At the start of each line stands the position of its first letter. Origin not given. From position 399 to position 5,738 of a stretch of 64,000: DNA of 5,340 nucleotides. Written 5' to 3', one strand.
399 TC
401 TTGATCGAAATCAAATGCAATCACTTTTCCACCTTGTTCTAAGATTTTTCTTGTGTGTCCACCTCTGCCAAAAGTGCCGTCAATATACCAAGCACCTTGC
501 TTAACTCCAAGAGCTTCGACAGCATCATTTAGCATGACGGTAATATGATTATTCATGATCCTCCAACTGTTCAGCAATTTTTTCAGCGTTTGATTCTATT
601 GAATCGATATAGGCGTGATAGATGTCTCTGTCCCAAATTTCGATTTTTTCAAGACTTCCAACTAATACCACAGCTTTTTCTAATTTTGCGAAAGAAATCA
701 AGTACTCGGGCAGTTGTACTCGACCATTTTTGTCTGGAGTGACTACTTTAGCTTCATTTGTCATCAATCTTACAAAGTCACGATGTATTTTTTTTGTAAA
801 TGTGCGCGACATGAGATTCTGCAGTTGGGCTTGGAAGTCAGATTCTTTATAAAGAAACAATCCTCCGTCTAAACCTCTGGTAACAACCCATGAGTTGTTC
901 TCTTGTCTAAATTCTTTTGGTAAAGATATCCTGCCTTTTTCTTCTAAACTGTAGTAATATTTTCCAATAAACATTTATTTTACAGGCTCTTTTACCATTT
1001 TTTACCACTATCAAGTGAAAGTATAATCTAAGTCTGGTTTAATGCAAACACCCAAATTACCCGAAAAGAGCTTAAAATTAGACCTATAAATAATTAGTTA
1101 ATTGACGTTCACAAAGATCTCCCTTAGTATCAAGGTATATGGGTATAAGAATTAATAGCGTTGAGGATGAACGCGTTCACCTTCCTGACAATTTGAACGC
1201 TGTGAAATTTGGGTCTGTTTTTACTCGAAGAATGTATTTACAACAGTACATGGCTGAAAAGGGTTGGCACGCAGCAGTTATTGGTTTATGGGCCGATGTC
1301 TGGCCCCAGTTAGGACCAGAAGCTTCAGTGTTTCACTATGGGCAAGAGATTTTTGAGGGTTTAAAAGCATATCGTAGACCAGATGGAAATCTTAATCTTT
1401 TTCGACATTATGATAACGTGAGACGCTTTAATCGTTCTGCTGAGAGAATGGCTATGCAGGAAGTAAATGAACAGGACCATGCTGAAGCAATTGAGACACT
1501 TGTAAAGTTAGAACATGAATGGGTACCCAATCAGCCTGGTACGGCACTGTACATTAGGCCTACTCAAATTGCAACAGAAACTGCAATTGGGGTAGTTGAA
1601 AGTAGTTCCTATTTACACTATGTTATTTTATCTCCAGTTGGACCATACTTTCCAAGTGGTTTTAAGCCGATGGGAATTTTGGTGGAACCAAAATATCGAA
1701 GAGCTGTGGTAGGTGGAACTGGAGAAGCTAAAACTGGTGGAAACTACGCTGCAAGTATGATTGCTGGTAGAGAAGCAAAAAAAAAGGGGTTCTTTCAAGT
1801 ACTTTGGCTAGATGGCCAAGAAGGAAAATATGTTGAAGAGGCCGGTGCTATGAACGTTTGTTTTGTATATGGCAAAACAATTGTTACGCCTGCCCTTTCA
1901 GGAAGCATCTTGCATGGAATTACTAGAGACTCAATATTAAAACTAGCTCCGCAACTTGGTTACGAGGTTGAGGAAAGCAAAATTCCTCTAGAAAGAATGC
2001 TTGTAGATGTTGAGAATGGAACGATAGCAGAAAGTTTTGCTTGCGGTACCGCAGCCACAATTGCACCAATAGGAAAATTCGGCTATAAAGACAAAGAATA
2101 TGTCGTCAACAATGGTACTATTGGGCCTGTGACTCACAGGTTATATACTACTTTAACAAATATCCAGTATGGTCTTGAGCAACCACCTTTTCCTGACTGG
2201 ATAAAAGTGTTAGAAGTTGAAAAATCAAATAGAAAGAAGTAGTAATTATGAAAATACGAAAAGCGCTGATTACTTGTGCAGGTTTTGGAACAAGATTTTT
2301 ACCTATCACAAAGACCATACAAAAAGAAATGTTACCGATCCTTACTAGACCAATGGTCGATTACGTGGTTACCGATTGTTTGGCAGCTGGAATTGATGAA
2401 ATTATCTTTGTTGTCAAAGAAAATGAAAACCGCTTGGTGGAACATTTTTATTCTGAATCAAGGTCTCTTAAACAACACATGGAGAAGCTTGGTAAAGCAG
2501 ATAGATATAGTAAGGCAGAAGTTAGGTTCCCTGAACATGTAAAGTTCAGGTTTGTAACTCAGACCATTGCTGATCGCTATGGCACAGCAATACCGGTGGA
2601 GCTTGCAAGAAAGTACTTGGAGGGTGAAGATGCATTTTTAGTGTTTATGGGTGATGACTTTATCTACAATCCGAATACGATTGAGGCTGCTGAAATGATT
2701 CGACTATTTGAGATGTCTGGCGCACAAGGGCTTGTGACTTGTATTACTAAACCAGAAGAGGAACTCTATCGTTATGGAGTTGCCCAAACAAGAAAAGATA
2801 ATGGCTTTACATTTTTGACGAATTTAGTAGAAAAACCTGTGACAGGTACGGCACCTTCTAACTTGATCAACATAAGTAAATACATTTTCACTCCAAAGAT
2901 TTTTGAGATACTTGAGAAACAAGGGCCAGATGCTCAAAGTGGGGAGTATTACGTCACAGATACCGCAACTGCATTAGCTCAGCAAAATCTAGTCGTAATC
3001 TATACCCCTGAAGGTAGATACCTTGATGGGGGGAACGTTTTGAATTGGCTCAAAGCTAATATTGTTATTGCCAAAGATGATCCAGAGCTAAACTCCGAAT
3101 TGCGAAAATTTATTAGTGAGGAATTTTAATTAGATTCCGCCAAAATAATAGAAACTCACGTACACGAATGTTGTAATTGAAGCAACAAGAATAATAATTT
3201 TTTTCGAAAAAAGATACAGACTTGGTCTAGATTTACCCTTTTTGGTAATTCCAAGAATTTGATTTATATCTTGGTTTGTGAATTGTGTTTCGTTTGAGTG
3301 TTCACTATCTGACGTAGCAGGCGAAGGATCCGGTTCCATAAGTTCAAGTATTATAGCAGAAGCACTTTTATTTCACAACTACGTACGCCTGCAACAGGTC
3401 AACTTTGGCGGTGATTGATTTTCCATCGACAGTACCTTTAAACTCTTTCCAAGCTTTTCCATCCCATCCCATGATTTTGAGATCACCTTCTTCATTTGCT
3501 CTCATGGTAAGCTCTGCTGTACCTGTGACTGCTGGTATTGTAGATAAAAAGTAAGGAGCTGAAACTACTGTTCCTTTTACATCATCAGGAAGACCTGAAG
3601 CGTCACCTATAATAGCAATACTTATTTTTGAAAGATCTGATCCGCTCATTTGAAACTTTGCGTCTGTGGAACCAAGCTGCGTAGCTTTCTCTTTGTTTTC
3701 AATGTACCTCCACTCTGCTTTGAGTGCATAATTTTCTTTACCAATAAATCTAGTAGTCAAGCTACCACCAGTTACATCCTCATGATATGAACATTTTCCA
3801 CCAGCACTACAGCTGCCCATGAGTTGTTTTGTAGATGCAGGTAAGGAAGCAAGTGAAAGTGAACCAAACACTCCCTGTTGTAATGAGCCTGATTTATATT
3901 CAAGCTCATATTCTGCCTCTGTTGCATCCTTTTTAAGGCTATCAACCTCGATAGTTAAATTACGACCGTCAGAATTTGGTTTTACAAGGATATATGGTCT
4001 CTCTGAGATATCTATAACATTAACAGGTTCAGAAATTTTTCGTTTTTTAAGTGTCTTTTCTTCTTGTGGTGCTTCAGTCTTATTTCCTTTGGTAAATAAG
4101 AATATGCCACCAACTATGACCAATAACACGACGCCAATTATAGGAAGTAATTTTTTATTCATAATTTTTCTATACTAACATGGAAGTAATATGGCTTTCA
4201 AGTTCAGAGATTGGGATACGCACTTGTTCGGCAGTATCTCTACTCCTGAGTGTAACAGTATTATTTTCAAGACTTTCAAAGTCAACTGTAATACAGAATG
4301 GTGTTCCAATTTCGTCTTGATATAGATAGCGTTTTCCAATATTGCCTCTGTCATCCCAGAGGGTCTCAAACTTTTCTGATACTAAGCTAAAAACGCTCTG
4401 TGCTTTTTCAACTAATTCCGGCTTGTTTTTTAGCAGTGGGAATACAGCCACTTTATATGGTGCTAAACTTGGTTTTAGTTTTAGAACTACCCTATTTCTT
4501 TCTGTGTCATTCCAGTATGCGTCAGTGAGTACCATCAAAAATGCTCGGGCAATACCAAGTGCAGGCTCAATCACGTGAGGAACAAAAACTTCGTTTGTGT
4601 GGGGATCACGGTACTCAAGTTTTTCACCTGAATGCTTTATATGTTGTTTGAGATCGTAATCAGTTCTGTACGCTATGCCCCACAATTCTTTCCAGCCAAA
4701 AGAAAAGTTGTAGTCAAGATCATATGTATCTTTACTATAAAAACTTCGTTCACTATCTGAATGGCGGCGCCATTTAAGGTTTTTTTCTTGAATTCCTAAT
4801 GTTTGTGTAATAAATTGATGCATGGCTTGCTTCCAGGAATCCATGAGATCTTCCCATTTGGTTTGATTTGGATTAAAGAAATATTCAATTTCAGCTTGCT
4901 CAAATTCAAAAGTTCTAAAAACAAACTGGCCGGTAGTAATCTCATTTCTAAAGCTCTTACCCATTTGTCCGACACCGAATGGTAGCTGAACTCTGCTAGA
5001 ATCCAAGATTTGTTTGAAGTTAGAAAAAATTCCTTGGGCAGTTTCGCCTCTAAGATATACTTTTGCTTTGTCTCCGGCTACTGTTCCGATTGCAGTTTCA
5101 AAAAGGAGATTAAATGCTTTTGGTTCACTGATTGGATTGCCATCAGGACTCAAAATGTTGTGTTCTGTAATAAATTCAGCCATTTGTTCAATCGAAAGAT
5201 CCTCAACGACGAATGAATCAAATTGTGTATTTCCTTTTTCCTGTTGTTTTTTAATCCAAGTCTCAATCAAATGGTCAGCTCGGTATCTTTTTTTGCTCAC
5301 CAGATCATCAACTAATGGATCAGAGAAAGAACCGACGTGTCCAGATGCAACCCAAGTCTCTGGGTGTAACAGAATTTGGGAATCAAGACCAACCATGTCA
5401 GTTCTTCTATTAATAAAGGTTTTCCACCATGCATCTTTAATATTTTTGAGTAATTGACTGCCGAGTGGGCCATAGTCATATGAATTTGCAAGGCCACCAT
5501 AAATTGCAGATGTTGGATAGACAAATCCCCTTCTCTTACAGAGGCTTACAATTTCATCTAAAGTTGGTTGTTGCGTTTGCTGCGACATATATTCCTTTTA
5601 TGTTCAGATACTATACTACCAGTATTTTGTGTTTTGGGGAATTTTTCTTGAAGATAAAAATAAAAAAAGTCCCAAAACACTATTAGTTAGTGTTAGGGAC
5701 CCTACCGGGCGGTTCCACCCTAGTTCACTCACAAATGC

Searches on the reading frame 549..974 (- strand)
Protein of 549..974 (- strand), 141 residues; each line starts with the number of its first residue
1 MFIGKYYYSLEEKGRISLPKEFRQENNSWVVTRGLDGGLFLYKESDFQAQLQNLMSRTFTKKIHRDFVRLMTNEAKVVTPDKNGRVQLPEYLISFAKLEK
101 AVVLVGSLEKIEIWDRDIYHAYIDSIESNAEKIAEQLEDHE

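Call 79: search_protein_families(library=pfam, proteins=[window:549-974:-], max_evalue=0.001)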
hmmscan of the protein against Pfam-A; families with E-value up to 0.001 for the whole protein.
window:549-974:- (141 aa): 1 family
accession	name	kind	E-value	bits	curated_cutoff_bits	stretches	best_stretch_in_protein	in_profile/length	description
PF02381.23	MraZ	-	2.9e-27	94.9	23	2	71-136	1-67/72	MraZ protein, putative antitoxin-like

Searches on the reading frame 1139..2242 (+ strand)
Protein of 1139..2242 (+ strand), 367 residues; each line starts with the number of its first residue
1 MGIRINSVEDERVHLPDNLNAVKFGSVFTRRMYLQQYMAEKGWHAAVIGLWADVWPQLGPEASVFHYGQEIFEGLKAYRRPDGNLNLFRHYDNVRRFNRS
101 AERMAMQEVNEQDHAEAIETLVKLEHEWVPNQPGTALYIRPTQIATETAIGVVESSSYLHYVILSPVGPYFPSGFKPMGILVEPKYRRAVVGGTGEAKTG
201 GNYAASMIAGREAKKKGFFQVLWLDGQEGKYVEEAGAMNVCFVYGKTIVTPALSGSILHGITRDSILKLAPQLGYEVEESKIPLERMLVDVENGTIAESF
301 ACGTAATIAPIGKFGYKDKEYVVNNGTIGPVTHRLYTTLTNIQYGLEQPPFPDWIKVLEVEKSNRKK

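Call 23: search_protein_families(library=pfam, proteins=[window:1139-2242:+], max_evalue=0.001)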
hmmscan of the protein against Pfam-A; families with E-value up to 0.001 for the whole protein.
window:1139-2242:+ (367 aa): 1 family
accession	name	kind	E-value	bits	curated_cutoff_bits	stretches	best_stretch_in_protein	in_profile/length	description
PF01063.24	Aminotran_4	-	2.6e-31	109.7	28.5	1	71-313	2-222/223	Amino-transferase class IV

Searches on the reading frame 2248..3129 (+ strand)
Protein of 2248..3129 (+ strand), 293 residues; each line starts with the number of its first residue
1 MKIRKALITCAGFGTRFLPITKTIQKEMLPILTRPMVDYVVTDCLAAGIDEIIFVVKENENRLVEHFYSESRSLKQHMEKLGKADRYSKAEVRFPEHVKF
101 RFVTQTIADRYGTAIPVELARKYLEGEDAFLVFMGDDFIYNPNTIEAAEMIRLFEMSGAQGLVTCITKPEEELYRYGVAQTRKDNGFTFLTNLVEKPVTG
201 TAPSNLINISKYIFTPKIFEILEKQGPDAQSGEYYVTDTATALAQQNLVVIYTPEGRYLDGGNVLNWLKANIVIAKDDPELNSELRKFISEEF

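Call 23: search_protein_families(library=pfam, proteins=[window:2248-3129:+], max_evalue=0.001)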
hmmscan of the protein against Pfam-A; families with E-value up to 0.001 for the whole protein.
window:2248-3129:+ (293 aa): 2 families
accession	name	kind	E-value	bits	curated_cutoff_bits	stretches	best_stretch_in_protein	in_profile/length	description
PF00483.29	NTP_transferase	-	2.3e-35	122.8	21.2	1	5-271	1-239/245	Nucleotidyl transferase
PF12804.13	NTP_transf_3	-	5.5e-06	27.1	27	1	6-147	1-106/160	MobA-like NTP transferase domain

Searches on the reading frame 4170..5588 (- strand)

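Call 23: search_protein_families(library=pfam, proteins=[window:4170-5588:-], max_evalue=0.001)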
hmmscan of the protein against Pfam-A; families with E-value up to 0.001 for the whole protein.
window:4170-5588:- (472 aa): 2 families
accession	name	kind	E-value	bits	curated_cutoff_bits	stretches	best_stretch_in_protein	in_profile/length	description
PF03129.25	HGTP_anticodon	-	1.5e-19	70.3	21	1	379-468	1-92/94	Anticodon binding domain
PF00587.30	tRNA-synt_2b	-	5.8e-08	33.4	29.3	1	175-354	9-176/179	tRNA synthetase class II core domain (G, H, P, S and T)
